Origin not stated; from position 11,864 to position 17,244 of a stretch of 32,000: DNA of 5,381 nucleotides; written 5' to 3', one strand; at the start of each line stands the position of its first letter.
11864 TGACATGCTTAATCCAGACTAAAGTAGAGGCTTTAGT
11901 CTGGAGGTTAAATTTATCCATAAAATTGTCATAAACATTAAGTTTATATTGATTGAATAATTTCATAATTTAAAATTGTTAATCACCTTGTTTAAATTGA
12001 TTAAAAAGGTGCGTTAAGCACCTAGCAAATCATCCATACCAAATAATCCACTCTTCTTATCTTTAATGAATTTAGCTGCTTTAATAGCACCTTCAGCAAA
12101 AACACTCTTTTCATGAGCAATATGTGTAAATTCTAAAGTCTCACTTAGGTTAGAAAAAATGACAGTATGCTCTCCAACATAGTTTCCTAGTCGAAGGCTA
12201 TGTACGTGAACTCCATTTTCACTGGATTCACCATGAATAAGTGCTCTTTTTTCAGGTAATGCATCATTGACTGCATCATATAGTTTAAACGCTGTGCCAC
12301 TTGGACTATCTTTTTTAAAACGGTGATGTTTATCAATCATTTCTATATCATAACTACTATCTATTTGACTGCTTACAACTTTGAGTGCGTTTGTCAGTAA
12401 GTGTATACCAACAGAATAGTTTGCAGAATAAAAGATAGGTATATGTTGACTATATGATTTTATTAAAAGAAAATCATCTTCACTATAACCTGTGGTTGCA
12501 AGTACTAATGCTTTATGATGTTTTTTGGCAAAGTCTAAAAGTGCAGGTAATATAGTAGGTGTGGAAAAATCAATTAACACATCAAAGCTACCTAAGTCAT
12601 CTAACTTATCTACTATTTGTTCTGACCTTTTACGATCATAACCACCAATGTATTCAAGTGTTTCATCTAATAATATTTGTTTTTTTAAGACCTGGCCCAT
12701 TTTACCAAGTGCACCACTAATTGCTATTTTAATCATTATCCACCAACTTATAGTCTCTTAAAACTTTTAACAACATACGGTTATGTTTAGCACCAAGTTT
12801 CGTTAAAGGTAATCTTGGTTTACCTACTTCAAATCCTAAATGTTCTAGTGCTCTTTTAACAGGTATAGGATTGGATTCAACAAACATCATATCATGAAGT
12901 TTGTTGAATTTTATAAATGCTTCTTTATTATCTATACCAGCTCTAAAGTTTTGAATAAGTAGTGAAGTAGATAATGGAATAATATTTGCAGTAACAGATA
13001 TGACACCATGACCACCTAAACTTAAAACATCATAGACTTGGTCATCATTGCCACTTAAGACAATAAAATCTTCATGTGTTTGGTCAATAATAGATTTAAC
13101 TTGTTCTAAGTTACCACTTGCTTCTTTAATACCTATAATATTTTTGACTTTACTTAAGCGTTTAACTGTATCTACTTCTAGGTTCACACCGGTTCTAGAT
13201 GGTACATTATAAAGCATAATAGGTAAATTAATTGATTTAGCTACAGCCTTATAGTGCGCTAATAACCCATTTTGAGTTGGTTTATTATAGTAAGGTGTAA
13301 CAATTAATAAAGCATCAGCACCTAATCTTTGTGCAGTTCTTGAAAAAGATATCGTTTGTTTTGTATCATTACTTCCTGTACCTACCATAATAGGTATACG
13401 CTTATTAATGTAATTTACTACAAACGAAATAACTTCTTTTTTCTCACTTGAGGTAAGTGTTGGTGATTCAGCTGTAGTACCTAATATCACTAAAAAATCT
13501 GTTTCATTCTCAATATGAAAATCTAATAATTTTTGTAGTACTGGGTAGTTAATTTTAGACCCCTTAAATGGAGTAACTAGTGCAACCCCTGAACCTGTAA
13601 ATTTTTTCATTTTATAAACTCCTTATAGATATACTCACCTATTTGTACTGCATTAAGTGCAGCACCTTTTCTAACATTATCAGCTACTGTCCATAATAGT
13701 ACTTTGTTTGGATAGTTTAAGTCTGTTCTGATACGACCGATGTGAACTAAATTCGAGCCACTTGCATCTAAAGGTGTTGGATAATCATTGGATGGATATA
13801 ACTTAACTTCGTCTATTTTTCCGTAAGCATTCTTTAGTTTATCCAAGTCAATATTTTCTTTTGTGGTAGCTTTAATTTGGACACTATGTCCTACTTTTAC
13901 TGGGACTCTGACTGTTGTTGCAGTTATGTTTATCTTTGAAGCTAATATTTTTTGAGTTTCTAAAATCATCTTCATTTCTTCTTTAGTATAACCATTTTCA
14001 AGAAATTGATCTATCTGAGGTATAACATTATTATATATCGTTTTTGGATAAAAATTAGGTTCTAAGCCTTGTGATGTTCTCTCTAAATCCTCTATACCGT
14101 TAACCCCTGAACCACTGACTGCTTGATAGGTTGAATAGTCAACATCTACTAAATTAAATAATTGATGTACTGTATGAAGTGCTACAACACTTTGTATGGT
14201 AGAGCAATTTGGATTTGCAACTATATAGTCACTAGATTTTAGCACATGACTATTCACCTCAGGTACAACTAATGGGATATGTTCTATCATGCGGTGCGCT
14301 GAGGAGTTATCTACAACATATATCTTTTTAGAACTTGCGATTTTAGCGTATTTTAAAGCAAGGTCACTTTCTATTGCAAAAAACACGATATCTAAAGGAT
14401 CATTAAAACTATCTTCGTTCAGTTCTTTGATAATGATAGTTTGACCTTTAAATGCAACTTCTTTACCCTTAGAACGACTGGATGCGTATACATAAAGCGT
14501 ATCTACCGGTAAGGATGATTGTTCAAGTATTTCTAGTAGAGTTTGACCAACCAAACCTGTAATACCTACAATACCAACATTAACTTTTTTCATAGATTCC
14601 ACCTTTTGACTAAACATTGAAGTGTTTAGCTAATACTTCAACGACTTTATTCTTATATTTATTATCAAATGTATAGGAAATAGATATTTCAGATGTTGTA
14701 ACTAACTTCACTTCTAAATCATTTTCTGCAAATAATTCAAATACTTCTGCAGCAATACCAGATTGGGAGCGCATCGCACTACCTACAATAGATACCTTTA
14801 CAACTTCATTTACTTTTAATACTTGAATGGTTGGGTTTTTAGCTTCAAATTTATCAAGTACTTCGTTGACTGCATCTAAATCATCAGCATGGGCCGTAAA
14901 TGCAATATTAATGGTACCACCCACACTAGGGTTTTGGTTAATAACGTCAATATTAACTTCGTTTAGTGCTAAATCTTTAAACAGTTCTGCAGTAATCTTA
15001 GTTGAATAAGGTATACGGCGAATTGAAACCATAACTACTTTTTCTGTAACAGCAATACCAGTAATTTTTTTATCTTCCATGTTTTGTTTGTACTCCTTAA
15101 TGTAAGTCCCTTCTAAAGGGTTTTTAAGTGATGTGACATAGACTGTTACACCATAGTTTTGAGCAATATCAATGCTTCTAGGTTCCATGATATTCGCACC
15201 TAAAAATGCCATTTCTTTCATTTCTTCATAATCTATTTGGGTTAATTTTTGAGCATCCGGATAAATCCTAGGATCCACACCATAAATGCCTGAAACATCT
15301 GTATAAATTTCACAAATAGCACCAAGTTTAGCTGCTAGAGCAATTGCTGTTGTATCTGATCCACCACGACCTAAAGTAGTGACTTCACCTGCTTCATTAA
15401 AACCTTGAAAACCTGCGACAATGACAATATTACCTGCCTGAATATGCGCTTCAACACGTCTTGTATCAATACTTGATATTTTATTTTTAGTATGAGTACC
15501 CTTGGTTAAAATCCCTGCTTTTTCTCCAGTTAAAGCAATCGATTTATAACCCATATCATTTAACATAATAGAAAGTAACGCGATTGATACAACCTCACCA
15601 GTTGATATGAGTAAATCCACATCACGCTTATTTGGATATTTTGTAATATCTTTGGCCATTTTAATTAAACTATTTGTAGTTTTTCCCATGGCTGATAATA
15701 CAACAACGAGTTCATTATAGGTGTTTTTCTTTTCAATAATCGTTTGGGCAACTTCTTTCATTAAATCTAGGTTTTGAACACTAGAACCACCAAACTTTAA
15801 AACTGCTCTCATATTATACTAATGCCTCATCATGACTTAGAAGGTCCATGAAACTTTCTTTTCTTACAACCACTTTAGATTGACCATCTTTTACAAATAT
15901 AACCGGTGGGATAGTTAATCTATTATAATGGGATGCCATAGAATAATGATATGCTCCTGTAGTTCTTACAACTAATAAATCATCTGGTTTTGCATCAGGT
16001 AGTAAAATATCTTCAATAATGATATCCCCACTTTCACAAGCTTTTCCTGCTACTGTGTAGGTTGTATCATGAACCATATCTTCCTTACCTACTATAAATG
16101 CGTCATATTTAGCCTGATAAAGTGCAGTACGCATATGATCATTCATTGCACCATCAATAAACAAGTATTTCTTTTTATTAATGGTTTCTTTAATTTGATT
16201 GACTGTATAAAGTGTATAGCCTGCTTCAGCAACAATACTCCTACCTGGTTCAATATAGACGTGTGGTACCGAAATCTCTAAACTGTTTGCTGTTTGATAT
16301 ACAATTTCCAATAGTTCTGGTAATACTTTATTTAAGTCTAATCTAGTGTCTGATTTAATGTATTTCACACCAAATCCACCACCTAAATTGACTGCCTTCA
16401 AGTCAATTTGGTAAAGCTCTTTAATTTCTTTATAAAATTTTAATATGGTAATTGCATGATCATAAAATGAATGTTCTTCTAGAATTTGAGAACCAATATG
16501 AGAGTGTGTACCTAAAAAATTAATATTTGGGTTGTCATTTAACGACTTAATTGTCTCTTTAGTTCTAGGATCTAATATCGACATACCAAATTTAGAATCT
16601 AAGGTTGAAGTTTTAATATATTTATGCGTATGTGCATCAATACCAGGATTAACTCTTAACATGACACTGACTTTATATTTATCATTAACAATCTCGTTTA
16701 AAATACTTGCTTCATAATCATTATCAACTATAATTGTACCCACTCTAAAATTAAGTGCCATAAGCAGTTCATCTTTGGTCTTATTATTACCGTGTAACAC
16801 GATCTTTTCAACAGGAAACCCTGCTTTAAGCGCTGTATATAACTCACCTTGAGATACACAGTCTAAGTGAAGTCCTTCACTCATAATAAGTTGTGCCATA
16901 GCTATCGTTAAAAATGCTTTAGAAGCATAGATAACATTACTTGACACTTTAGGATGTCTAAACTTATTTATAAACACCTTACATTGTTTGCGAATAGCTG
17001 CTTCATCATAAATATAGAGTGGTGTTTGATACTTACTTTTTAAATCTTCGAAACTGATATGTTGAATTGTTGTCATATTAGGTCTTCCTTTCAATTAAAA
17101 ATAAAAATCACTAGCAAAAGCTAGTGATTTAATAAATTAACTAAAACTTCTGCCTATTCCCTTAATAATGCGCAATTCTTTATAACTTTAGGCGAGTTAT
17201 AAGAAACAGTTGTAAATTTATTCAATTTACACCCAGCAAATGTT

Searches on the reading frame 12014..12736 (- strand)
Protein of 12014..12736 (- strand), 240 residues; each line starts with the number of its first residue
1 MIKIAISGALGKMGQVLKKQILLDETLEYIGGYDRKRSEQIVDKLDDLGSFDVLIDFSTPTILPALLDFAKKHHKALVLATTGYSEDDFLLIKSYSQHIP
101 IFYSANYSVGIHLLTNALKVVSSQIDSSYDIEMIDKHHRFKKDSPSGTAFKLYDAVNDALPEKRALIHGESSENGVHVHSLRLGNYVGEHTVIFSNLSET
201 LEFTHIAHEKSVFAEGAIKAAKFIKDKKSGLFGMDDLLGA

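Call 11: search_protein_families(library=pfam, proteins=[window:12014-12736:-])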
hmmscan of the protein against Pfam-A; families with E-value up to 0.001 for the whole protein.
window:12014-12736:- (240 aa): 2 families
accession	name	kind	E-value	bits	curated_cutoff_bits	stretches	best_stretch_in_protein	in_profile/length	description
PF05173.19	DapB_C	-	1.2e-37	129.1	27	1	110-238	1-121/121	Dihydrodipicolinate reductase, C-terminus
PF01113.26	DapB_N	-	1.5e-21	77.2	25.6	1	2-107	1-124/124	Dihydrodipicolinate reductase, N-terminus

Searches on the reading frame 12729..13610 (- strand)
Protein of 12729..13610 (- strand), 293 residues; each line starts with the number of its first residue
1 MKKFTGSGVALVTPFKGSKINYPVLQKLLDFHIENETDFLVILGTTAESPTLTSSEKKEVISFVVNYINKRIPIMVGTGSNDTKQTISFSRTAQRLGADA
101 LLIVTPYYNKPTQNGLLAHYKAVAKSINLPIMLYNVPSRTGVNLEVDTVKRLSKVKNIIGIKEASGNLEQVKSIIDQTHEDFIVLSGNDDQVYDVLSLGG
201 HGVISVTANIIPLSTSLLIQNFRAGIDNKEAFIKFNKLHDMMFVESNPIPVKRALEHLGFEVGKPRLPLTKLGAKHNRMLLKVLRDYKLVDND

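Call 11: search_protein_families(library=pfam, proteins=[window:12729-13610:-])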
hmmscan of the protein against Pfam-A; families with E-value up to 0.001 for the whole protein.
window:12729-13610:- (293 aa): 1 family
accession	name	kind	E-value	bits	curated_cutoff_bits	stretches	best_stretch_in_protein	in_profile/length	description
PF00701.28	DHDPS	-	2.6e-85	286.1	22.1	1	3-284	1-286/289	Dihydrodipicolinate synthetase family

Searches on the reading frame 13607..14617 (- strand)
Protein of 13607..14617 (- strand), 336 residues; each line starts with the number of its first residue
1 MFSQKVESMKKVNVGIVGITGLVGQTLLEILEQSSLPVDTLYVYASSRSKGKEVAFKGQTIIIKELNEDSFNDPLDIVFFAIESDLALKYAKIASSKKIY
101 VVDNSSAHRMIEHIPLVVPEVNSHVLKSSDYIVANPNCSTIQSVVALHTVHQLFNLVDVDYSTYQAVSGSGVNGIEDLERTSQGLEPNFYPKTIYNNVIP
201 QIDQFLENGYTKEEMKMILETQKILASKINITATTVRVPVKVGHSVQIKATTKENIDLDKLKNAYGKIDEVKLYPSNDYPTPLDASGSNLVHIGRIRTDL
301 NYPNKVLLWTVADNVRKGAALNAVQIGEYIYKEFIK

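Call 11: search_protein_families(library=pfam, proteins=[window:13607-14617:-])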
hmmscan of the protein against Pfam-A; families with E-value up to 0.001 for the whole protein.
window:13607-14617:- (336 aa): 3 families
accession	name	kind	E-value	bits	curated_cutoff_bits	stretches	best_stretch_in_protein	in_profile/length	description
PF02774.23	Semialdhyde_dhC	-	1.6e-40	139.6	26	1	151-317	5-184/184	Semialdehyde dehydrogenase, dimerisation domain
PF01118.30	Semialdhyde_dh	-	5e-30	104.8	26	1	13-128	1-120/121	Semialdehyde dehydrogenase, NAD binding domain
PF22698.1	Semialdhyde_dhC_1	-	0.0006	20.1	27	0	221-314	70-165/165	Semialdehyde dehydrogenase, dimerisation domain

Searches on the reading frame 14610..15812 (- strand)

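Call 11: search_protein_families(library=pfam, proteins=[window:14610-15812:-])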
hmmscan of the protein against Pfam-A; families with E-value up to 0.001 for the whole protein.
window:14610-15812:- (400 aa): 4 families
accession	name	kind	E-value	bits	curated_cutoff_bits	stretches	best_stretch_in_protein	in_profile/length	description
PF00696.33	AA_kinase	-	2e-49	168.9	24.9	1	1-228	1-234/234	Amino acid kinase family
PF22468.2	ACT_9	-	2.9e-22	78.6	27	2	340-398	1-61/61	ACT domain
PF13840.12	ACT_7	-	8.4e-09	35.6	27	1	337-395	6-64/65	ACT domain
PF01842.31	ACT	-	6.8e-07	29.4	27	0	273-322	13-64/66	ACT domain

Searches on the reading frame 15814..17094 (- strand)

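Call 11: search_protein_families(library=pfam, proteins=[window:15814-17094:-])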
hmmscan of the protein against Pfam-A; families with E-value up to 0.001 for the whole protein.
window:15814-17094:- (426 aa): 2 families
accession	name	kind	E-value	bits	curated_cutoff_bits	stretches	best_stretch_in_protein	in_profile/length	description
PF02784.22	Orn_Arg_deC_N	-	1.9e-55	188.3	23.4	1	32-289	2-247/247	Pyridoxal-dependent decarboxylase, pyridoxal binding domain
PF00278.28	Orn_DAP_Arg_deC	-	4.6e-20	72.1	23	1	27-380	2-95/95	Pyridoxal-dependent decarboxylase, C-terminal sheet domain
